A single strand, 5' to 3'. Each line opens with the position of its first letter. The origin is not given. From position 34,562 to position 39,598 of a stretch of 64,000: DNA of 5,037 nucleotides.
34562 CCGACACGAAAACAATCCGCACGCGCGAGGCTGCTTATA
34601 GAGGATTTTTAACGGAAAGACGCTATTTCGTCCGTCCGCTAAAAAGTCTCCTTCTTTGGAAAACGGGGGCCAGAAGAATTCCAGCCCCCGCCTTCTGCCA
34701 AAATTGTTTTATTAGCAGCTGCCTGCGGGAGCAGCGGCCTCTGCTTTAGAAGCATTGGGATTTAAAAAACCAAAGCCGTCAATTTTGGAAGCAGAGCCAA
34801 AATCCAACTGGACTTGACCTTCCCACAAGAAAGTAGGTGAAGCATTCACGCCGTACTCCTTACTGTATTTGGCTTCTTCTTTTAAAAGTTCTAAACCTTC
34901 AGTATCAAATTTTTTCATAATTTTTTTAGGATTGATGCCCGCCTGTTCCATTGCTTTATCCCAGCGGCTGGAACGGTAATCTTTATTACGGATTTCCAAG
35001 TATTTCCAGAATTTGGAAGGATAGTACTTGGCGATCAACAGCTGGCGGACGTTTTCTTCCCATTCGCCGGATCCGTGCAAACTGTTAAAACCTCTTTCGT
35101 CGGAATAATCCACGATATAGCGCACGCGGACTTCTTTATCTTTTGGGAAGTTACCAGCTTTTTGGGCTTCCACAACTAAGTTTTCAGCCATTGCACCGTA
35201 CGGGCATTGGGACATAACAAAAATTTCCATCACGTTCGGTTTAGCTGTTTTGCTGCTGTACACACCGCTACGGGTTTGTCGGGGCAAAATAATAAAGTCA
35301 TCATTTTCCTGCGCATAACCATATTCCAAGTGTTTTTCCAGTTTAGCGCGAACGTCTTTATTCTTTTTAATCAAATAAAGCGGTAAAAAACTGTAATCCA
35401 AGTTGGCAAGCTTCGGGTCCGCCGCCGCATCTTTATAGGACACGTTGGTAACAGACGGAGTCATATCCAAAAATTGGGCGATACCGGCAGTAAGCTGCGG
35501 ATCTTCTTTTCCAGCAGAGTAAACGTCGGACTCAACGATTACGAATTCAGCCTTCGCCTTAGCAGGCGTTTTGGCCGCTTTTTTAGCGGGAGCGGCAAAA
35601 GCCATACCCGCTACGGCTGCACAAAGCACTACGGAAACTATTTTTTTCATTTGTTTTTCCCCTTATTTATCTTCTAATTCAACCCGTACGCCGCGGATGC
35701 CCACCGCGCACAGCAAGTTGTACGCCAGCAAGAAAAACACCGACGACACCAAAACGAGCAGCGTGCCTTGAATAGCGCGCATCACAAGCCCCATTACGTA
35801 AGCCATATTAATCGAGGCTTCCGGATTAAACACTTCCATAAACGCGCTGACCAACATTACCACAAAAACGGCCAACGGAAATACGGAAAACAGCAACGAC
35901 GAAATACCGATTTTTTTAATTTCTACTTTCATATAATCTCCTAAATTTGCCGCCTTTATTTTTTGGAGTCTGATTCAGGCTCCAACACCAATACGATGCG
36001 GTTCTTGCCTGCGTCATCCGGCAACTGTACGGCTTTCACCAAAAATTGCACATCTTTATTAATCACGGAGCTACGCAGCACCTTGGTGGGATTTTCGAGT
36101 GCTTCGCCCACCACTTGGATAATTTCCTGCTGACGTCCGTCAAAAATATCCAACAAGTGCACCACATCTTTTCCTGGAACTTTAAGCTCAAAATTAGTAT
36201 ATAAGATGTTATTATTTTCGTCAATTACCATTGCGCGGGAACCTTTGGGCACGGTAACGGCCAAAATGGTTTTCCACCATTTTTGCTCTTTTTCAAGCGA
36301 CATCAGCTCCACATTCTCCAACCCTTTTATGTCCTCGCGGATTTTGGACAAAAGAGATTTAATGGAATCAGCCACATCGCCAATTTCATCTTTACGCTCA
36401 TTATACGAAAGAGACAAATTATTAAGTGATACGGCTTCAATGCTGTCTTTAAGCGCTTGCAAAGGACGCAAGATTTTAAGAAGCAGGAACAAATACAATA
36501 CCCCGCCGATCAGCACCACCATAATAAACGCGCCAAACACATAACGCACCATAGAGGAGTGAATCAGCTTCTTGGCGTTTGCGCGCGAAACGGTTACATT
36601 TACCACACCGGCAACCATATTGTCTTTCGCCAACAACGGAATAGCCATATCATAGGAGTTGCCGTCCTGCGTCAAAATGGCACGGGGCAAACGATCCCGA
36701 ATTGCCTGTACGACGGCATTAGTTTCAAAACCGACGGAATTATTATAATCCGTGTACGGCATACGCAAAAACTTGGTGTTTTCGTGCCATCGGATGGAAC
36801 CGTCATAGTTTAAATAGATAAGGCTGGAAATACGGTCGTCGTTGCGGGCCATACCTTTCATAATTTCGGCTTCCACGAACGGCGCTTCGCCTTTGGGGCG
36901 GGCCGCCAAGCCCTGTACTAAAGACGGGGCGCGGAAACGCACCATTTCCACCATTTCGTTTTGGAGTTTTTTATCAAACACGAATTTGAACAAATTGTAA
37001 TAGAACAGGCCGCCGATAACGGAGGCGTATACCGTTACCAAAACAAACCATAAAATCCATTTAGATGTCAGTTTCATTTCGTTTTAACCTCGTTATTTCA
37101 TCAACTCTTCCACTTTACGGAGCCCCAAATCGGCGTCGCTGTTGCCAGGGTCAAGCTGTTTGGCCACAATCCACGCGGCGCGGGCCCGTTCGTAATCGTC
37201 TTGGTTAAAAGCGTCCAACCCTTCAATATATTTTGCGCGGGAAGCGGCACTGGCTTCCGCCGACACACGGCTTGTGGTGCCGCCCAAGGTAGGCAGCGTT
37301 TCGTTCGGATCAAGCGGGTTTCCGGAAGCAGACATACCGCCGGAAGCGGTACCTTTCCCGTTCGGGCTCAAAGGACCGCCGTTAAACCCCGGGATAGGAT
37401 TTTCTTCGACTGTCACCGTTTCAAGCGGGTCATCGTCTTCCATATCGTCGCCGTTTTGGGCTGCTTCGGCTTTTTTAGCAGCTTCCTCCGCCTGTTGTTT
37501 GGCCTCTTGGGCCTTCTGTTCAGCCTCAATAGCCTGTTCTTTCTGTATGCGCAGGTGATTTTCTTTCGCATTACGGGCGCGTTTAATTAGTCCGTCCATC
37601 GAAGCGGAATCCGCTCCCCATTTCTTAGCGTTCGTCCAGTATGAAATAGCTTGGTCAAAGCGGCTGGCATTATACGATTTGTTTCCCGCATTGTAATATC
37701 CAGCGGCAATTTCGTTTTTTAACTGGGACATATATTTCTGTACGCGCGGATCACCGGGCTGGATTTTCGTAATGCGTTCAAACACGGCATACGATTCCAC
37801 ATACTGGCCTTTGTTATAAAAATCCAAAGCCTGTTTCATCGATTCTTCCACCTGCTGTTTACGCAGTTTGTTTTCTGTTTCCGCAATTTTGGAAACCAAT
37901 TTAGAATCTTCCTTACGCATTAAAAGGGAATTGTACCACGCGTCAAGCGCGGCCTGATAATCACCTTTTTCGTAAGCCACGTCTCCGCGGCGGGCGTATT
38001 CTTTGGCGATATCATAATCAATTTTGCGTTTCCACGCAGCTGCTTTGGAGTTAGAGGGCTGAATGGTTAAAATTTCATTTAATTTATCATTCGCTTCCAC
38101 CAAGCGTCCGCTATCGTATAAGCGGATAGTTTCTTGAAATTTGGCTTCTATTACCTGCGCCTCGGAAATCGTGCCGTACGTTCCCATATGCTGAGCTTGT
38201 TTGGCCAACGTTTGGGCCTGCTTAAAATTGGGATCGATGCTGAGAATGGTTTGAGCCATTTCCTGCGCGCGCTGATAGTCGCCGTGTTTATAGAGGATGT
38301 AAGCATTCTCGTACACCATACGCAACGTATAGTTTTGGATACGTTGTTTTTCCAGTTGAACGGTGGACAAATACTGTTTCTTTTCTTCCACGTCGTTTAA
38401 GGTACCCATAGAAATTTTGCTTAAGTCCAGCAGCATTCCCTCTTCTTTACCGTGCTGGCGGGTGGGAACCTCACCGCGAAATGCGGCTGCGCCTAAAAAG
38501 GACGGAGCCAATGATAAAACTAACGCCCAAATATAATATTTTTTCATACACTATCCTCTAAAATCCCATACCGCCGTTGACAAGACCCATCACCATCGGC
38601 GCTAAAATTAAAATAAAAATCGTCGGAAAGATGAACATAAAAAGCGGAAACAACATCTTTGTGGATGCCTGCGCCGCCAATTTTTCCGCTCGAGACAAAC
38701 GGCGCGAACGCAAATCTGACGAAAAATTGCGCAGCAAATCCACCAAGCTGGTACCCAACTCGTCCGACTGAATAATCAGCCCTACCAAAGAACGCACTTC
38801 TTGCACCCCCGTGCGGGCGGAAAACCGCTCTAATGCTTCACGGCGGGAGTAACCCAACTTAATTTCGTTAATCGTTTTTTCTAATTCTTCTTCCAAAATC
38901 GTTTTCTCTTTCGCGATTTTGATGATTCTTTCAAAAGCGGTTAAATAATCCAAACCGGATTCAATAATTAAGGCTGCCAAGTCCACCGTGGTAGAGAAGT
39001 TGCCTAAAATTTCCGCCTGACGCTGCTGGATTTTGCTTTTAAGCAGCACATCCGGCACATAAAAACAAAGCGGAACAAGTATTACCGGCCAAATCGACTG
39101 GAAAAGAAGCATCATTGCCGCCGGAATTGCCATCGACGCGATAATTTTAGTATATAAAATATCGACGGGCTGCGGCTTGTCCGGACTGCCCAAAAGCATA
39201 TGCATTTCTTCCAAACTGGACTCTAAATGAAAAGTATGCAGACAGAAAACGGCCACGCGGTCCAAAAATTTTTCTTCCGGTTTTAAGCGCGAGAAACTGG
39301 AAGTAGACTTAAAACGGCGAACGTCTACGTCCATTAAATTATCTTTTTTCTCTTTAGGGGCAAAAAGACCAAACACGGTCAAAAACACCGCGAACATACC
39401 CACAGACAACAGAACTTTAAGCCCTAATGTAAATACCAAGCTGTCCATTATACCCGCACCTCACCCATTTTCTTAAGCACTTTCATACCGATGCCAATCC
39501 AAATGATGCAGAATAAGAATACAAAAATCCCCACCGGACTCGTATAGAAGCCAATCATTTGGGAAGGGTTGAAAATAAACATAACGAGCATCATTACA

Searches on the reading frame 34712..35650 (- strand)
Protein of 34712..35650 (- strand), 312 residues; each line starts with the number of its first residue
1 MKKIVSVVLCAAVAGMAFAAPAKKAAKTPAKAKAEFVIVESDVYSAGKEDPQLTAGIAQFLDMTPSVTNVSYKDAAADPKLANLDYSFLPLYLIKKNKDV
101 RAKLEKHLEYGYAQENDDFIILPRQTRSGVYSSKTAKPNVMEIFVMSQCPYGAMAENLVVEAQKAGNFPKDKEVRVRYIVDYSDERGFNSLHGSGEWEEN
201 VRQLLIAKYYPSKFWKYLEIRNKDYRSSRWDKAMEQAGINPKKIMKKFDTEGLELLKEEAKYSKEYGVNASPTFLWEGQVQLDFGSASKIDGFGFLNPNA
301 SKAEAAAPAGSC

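Call 6: search_protein_families(library=pfam, proteins=[window:34712-35650:-], max_evalue=0.01)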
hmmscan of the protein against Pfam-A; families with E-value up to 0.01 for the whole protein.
window:34712-35650:- (312 aa): 0 families

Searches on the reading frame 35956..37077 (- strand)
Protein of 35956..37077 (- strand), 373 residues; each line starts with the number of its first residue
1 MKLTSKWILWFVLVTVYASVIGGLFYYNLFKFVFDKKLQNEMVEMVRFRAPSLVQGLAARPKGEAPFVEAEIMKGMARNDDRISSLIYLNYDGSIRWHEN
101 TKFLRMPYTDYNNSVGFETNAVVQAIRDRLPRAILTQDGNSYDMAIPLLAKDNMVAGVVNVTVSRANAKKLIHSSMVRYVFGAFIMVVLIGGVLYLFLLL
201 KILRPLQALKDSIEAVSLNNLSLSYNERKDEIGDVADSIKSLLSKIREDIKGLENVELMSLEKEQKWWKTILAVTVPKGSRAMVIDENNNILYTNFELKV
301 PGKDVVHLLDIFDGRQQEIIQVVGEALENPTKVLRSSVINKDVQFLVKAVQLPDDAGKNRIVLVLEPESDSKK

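Call 6: search_protein_families(library=pfam, proteins=[window:35956-37077:-], max_evalue=0.01)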
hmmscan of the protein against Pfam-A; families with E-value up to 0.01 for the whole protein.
window:35956-37077:- (373 aa): 1 family
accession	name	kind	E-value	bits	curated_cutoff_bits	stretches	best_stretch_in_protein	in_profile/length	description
PF00672.30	HAMP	-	5.5e-05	23.8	25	1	199-248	3-53/53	HAMP domain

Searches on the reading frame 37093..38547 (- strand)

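Call 6: search_protein_families(library=pfam, proteins=[window:37093-38547:-], max_evalue=0.01)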
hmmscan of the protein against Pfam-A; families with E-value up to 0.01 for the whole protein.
window:37093-38547:- (484 aa): 8 families
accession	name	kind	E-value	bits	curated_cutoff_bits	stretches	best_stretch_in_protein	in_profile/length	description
PF07719.23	TPR_2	-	1.3e-13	50.3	27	0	80-107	6-33/34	Tetratricopeptide repeat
PF14853.12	Fis1_TPR_C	-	3.2e-08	34.1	25.3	1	86-116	12-42/53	Fis1 C-terminal tetratricopeptide repeat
PF14559.12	TPR_19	-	9.5e-06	26.3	25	0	82-115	32-65/68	Tetratricopeptide repeat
PF13432.12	TPR_16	-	4.4e-05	24.3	32.7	0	186-209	36-58/65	Tetratricopeptide repeat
PF13428.12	TPR_14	-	0.00044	21.1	23.5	0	244-275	12-43/44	Tetratricopeptide repeat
PF23558.1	TPR_P4H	-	0.00087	19.8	27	0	81-113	48-80/91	Prolyl 4-hydroxylase peptide-substrate-binding domain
PF00515.34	TPR_1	-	0.0011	19.2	27.8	0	181-208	1-28/34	Tetratricopeptide repeat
PF17004.11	SRP_TPR_like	-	0.0055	17.2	35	1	61-129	23-92/109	Putative TPR-like repeat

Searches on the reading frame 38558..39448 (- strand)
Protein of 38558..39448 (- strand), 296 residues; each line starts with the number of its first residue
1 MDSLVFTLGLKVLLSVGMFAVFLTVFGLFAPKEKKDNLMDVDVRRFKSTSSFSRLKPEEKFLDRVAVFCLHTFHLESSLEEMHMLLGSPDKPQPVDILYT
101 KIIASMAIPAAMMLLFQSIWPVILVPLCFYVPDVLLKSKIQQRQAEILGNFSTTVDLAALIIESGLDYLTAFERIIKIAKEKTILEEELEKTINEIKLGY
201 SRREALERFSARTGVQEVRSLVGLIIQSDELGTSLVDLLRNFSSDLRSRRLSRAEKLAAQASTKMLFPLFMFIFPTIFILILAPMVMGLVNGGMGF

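Call 6: search_protein_families(library=pfam, proteins=[window:38558-39448:-], max_evalue=0.01)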
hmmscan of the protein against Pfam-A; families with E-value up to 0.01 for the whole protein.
window:38558-39448:- (296 aa): 1 family
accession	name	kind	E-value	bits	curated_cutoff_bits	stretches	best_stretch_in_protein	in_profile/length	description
PF00482.28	T2SSF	-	2.6e-15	56.9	25.2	1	157-282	4-124/125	Type II secretion system (T2SS), protein F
